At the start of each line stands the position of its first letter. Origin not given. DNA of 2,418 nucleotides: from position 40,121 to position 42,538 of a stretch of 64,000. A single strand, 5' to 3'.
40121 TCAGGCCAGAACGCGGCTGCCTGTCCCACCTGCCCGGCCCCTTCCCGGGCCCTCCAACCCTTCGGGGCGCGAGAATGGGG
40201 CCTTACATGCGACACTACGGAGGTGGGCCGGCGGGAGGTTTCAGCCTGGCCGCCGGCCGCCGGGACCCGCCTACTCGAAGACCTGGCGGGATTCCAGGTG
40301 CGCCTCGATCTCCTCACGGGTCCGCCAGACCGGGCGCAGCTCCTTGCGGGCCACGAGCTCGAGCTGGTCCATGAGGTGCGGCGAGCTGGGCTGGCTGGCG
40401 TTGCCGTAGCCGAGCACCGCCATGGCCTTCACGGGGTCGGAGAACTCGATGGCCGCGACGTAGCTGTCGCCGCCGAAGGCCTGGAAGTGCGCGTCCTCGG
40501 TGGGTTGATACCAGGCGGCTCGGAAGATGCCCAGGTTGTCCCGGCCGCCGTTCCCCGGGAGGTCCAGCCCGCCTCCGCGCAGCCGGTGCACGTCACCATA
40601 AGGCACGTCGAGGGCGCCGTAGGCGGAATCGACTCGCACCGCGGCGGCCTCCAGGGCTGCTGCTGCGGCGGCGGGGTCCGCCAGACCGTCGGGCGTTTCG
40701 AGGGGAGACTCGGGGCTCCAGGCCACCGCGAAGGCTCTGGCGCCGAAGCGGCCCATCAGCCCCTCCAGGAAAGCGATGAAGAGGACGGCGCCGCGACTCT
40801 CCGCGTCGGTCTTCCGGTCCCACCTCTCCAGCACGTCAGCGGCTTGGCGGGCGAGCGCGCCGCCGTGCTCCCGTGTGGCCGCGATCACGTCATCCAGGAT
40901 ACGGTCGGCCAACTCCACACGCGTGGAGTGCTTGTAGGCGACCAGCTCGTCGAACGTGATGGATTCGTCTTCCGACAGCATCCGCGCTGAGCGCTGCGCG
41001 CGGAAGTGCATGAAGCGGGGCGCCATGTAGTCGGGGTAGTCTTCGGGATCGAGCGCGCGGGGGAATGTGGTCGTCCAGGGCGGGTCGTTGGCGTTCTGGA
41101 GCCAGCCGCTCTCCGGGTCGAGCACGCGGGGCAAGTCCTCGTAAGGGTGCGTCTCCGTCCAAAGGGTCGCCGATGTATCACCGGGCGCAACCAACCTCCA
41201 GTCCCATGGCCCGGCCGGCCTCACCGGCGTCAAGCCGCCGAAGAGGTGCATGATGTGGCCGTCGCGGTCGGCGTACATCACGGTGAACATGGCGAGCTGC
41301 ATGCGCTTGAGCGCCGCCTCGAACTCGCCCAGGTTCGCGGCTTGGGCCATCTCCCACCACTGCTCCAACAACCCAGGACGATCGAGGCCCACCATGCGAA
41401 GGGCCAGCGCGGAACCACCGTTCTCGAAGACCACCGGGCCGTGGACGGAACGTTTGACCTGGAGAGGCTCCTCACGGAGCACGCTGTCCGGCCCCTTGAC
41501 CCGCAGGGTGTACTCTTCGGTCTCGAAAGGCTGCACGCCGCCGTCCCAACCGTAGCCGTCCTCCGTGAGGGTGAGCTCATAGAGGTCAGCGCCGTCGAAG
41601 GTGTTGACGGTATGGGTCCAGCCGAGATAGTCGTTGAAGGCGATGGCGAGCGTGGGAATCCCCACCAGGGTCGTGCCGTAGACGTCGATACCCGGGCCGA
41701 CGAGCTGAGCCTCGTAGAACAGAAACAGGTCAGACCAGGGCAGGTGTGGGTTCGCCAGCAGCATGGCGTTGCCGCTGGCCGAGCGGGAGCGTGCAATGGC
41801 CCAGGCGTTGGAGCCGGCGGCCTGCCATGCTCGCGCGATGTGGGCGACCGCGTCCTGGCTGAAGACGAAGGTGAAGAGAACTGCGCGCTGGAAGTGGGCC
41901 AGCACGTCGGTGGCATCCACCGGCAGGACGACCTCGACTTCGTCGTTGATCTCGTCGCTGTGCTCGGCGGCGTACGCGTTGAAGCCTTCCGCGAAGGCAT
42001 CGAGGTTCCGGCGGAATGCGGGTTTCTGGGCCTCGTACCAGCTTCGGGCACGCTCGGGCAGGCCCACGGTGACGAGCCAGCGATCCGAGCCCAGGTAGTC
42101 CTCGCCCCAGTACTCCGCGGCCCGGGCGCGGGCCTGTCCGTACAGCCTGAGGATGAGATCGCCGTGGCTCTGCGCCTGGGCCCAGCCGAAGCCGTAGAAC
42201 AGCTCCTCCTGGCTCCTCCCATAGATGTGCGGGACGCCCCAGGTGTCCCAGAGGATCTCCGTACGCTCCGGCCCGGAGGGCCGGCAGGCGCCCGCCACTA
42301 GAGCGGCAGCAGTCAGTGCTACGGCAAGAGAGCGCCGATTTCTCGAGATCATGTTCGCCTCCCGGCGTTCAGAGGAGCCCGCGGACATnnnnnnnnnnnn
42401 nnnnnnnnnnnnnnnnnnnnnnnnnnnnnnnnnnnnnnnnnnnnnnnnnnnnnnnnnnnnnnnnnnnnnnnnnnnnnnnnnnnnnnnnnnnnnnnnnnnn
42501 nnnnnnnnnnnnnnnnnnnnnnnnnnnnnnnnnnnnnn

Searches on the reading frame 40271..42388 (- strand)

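Call 57: search_protein_families(library=pfam, proteins=[window:40271-42388:-], max_evalue=0.00001)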
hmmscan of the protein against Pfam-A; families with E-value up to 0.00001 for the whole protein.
window:40271-42388:- (705 aa): 1 family
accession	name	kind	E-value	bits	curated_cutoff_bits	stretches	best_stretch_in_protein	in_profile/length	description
PF01804.23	Penicil_amidase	-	3e-134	450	21.3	1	43-696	2-675/675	Penicillin amidase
